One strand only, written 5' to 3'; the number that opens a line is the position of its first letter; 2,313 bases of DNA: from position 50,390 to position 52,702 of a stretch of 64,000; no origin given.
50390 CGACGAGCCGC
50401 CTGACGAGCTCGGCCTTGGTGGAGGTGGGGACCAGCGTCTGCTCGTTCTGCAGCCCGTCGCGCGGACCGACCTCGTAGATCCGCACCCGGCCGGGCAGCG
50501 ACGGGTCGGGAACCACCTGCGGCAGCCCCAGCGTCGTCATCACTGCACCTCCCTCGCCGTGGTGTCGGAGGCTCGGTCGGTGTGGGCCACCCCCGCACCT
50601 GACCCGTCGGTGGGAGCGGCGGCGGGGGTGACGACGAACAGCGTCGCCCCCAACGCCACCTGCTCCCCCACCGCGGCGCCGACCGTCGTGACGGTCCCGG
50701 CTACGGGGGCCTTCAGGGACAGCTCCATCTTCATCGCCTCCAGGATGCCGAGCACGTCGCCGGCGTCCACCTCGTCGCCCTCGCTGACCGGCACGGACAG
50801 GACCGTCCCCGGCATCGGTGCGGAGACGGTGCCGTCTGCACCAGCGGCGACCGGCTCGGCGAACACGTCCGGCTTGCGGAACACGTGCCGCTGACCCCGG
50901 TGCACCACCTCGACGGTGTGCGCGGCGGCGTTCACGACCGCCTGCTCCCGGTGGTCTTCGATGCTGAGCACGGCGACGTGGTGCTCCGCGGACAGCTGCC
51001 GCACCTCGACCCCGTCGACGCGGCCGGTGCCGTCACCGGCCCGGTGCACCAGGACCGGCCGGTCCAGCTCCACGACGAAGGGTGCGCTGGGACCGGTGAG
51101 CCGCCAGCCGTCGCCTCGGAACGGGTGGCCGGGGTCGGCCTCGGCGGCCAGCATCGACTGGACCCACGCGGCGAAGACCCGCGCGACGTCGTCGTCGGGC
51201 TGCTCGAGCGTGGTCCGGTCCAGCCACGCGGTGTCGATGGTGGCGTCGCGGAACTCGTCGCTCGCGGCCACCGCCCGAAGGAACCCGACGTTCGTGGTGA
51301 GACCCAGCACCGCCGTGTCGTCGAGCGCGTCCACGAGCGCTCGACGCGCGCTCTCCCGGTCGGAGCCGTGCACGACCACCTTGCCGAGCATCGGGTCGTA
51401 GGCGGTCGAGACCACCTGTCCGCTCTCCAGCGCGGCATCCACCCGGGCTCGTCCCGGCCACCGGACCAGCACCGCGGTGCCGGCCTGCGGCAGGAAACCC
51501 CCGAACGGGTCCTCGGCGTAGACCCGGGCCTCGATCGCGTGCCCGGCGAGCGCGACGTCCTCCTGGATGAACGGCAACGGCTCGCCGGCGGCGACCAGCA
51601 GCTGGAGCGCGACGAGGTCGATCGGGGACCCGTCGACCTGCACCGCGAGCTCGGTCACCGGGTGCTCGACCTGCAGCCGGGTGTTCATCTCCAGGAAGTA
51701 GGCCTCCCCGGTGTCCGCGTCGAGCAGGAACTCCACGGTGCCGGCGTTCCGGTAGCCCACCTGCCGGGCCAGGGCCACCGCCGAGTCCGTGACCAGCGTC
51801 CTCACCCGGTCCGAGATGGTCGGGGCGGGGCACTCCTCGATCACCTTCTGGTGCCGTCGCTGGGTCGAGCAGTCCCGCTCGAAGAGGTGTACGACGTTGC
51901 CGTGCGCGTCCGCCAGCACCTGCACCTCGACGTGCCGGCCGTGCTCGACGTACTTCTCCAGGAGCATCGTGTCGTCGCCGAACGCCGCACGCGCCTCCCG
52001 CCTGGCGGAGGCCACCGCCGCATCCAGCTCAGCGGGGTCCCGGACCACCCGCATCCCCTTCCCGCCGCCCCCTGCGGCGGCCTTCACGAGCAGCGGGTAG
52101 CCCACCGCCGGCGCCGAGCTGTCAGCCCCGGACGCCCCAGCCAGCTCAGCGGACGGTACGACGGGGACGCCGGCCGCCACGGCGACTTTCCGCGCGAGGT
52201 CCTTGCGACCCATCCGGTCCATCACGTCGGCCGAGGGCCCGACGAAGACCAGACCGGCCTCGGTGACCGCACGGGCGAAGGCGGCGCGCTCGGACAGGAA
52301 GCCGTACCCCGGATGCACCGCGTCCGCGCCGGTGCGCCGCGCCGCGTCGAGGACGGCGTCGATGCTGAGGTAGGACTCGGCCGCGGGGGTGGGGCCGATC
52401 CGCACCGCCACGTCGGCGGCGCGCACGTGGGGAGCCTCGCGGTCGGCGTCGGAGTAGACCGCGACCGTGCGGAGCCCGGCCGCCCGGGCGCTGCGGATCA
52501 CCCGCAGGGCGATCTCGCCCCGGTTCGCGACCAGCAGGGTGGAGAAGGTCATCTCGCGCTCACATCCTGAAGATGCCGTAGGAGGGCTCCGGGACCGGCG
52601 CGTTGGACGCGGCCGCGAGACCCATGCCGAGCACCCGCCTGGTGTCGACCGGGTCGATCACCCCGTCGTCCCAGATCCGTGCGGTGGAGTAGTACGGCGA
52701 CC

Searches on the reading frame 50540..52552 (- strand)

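Call 47: search_protein_families(library=pfam, proteins=[window:50540-52552:-], max_evalue=0.00001)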
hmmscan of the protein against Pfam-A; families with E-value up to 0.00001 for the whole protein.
window:50540-52552:- (670 aa): 7 families
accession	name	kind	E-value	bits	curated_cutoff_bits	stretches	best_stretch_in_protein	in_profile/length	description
PF02786.22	CPSase_L_D2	-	3.2e-67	226.6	19.8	1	117-327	2-209/211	Carbamoyl-phosphate synthase L chain, ATP binding domain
PF00289.28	Biotin_carb_N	-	3.9e-44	150.1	25.5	1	3-111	2-110/110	Biotin carboxylase, N-terminal domain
PF02785.25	Biotin_carb_C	-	3e-31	108.2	32.4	1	341-445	1-107/108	Biotin carboxylase C-terminal domain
PF00364.28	Biotin_lipoyl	-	3.9e-15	55.9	22.1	1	575-640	2-72/73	Biotin-requiring enzyme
PF02222.28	ATP-grasp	-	2.4e-10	40.8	27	1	125-280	4-152/179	ATP-grasp domain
PF07478.18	Dala_Dala_lig_C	-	1.1e-09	38.5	24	1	147-291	32-174/204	D-ala D-ala ligase C-terminus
PF13533.13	Biotin_lipoyl_2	-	1.8e-07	31.2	29.8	1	575-604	2-31/32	Biotin-lipoyl like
